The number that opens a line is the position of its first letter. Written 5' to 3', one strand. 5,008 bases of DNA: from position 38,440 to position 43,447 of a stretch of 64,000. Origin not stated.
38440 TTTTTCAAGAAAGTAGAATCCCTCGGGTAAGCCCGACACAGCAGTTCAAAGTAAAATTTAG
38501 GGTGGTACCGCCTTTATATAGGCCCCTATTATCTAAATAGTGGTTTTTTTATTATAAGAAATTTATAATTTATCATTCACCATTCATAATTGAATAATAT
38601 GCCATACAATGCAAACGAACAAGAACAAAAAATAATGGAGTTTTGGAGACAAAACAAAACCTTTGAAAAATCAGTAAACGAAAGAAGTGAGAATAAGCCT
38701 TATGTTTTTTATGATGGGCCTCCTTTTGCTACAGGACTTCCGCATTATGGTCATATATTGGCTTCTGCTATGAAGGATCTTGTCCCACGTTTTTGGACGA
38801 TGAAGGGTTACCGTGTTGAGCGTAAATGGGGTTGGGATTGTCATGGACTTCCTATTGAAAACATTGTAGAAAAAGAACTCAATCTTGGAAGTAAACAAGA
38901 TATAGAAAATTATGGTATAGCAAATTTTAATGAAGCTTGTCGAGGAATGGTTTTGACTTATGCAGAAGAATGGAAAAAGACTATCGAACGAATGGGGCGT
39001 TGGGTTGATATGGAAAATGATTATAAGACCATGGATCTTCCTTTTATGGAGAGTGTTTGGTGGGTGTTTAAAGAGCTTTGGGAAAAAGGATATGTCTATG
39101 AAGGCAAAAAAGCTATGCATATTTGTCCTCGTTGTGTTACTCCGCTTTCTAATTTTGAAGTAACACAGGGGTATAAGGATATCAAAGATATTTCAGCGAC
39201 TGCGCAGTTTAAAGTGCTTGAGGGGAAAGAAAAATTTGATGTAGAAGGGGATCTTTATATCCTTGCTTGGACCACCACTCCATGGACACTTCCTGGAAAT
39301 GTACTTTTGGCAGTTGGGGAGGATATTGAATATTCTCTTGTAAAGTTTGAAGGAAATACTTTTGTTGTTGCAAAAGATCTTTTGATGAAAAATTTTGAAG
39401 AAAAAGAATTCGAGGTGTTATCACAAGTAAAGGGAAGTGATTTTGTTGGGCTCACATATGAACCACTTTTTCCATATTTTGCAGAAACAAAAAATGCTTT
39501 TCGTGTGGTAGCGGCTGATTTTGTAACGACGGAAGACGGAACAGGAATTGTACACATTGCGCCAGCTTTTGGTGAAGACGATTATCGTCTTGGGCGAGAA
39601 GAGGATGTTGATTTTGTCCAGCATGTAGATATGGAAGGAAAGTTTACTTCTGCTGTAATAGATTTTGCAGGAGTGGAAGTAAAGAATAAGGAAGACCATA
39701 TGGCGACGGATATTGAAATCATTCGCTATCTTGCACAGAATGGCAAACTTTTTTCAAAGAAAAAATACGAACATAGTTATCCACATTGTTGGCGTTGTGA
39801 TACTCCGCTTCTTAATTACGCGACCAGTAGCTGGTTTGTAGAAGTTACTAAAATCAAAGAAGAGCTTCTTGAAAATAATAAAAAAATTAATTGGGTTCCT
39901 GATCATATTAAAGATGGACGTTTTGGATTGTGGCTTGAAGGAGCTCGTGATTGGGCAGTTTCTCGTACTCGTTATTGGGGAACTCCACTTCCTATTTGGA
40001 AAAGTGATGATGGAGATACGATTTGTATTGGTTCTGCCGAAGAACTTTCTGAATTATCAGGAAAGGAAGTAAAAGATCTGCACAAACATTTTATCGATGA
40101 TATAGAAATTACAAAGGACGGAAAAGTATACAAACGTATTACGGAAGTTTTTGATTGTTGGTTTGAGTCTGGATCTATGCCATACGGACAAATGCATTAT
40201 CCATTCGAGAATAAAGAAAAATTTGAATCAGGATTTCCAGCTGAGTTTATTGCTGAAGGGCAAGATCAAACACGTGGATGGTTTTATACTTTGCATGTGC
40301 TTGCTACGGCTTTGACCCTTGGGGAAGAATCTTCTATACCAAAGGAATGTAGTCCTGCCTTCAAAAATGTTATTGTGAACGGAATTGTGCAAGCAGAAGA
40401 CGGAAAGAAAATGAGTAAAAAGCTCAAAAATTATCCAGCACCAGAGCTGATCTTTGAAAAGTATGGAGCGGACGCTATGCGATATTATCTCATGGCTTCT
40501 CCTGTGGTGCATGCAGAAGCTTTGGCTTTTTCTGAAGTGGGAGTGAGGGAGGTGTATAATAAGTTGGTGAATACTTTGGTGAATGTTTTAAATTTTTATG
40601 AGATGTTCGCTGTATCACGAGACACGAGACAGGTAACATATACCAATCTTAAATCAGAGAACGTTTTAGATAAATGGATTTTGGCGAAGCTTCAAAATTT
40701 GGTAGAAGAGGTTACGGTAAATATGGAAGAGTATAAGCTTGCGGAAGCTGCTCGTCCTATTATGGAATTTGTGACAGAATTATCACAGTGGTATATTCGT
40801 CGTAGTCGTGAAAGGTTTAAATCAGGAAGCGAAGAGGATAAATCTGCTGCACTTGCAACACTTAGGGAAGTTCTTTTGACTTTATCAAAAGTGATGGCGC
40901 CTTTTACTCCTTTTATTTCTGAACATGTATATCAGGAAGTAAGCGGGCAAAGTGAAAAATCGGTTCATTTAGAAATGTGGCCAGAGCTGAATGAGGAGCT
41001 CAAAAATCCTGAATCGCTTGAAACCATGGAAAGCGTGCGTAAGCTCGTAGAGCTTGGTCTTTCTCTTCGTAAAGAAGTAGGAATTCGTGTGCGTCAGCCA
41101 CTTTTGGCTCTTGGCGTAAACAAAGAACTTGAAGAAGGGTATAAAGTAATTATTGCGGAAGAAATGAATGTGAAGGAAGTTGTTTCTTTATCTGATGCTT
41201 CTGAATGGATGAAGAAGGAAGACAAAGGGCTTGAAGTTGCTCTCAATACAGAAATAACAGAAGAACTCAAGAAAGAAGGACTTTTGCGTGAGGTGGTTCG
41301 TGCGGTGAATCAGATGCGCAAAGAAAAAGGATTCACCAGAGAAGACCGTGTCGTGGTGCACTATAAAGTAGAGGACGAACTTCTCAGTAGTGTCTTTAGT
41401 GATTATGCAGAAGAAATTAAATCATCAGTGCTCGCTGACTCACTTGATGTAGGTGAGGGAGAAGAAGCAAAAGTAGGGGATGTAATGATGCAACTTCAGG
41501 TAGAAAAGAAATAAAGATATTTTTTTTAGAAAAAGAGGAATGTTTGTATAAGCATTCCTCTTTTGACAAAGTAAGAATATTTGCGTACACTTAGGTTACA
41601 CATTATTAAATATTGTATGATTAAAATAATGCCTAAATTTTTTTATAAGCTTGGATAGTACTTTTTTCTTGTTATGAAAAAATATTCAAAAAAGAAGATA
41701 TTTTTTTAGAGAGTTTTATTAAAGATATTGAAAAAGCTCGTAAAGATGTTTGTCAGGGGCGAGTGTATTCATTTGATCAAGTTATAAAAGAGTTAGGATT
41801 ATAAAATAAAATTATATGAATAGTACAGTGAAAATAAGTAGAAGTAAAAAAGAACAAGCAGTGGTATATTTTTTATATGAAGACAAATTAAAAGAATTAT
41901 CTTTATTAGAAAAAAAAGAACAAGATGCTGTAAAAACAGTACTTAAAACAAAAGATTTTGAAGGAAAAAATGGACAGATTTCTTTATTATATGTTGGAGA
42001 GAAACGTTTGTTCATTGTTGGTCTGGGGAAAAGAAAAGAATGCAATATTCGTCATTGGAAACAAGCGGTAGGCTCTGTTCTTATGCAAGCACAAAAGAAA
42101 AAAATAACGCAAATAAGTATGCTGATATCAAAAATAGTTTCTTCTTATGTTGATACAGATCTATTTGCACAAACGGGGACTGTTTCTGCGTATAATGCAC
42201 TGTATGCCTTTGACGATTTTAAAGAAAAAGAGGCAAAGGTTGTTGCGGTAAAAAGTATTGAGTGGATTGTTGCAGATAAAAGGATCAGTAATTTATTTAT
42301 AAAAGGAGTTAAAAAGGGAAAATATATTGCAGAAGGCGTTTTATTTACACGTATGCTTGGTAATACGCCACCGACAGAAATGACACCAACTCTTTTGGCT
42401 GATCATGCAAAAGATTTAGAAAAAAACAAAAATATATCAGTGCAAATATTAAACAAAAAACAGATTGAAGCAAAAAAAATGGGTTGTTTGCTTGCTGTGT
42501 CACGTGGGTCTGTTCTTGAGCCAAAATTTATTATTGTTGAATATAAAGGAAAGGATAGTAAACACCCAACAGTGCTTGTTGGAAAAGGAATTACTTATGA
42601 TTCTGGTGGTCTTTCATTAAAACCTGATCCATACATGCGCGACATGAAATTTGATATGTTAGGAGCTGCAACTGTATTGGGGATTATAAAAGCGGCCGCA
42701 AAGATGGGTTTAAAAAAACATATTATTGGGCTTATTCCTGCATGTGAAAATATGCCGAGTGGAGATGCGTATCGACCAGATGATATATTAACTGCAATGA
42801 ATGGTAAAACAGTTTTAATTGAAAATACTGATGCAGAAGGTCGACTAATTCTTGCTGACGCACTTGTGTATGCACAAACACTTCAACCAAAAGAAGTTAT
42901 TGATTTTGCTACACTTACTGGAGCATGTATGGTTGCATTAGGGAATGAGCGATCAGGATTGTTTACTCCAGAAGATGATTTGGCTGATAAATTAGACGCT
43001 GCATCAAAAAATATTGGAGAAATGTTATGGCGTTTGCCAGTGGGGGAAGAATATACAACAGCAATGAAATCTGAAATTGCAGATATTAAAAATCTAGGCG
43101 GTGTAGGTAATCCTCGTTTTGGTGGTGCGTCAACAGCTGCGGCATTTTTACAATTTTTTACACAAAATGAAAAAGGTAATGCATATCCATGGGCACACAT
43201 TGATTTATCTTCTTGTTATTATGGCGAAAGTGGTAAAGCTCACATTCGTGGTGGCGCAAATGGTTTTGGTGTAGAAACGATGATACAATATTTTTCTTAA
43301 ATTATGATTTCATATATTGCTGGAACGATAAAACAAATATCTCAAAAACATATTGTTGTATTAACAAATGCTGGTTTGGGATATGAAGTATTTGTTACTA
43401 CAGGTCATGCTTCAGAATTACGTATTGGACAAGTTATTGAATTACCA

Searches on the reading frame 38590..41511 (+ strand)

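Call 86: search_protein_families(library=pfam, proteins=[window:38590-41511:+], max_evalue=0.001)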
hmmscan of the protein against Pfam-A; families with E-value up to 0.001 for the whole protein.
window:38590-41511:+ (974 aa): 4 families
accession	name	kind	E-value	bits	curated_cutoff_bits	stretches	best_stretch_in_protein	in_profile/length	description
PF00133.28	tRNA-synt_1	-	8.5e-140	466.6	22.7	1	15-644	2-412/414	tRNA synthetases class I (I, L, M and V)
PF08264.19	Anticodon_1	-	1.2e-37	129.5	25.1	1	694-838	1-144/148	Anticodon-binding domain of tRNA ligase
PF19302.4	DUF5915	-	1.1e-20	74.5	27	1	868-973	87-194/195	Domain of unknown function (DUF5915)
PF09334.17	tRNA-synt_1g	-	5.5e-17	62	20.1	1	590-668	311-388/391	tRNA synthetases class I (M)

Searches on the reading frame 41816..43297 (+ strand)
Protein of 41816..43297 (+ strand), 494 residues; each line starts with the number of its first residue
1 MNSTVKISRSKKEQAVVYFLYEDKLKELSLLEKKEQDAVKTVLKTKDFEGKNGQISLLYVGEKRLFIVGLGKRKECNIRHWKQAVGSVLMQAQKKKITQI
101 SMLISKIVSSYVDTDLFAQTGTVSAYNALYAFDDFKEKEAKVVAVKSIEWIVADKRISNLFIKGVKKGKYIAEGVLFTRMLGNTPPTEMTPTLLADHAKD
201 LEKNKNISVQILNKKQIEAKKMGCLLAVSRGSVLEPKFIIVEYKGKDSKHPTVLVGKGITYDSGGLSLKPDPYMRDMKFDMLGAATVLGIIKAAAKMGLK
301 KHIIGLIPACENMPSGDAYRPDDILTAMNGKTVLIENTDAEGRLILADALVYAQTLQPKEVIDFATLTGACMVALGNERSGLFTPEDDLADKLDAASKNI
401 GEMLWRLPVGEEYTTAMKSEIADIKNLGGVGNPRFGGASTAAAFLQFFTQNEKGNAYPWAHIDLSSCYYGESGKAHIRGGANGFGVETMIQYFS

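Call 86: search_protein_families(library=pfam, proteins=[window:41816-43297:+], max_evalue=0.001)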
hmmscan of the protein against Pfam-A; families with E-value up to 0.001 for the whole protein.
window:41816-43297:+ (494 aa): 2 families
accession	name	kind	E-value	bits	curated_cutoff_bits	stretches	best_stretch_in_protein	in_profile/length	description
PF00883.26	Peptidase_M17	-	1.5e-117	392.8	25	1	177-490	2-310/310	Cytosol aminopeptidase family, catalytic domain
PF02789.23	Peptidase_M17_N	-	5.6e-18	65.5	23.4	1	18-138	3-128/129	Cytosol aminopeptidase family, N-terminal domain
